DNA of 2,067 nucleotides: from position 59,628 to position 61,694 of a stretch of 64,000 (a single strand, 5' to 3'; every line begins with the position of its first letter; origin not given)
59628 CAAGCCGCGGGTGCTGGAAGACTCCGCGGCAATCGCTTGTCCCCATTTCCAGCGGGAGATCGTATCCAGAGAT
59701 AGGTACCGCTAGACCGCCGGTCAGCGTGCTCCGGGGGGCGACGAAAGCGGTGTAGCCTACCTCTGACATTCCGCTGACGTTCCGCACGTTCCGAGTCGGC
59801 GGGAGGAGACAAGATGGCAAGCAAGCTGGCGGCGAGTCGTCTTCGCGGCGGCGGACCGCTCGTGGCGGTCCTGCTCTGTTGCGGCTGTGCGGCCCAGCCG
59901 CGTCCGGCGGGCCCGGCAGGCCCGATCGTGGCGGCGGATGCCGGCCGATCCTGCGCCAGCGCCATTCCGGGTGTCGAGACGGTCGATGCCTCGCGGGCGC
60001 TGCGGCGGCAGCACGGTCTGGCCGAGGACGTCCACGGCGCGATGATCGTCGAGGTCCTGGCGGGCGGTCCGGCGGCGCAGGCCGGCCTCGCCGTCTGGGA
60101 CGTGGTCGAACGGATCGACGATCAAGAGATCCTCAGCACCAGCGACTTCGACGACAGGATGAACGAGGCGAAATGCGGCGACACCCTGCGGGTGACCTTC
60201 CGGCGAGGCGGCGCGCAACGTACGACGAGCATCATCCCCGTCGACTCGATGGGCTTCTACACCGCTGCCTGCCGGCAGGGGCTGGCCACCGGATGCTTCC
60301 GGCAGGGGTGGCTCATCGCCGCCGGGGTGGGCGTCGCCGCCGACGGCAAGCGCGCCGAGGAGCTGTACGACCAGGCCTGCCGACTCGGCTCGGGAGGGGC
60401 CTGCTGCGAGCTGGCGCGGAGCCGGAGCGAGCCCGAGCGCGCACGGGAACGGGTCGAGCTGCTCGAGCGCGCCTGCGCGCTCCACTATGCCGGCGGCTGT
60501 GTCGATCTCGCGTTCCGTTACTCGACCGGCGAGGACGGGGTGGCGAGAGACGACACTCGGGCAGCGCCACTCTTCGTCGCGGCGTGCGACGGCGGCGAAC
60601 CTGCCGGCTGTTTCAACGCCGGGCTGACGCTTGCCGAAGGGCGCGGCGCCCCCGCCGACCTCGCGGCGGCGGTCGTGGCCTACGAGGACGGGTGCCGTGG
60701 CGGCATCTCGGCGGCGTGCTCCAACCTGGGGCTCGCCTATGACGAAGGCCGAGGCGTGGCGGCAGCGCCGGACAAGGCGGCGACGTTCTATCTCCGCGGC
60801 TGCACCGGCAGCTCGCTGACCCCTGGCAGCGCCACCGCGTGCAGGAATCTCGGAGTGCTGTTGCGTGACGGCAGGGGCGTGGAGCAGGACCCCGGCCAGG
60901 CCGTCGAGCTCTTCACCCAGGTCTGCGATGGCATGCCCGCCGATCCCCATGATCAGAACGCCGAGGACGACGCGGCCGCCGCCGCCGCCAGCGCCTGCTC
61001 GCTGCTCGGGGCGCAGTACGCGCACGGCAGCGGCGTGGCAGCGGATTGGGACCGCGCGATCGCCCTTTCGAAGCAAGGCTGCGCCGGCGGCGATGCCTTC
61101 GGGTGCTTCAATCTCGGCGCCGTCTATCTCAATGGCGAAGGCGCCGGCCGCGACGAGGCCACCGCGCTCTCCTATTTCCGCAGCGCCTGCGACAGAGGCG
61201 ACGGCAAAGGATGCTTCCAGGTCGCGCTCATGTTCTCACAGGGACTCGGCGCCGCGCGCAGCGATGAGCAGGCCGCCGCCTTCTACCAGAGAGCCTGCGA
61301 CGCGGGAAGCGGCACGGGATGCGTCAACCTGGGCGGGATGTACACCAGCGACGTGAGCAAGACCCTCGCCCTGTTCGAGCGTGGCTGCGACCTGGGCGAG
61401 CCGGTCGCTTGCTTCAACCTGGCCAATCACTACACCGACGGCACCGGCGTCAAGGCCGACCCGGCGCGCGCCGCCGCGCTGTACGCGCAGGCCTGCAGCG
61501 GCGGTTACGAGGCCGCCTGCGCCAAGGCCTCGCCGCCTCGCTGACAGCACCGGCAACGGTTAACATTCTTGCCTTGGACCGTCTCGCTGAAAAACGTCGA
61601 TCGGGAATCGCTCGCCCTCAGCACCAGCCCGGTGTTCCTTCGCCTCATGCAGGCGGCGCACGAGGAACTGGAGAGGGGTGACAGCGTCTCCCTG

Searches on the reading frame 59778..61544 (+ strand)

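Call 31: search_protein_families(library=pfam, proteins=[window:59778-61544:+], max_evalue=0.0001)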
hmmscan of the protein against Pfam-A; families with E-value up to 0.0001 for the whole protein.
window:59778-61544:+ (588 aa): 3 families
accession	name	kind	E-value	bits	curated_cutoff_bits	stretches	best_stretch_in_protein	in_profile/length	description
PF08238.18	Sel1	-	5.2e-36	122.2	30.7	2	542-577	1-36/36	Sel1 repeat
PF13180.12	PDZ_2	-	1.8e-11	44.6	27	1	80-152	12-78/80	PDZ domain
PF17820.7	PDZ_6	-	8.6e-06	25.9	27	1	90-129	2-41/54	PDZ domain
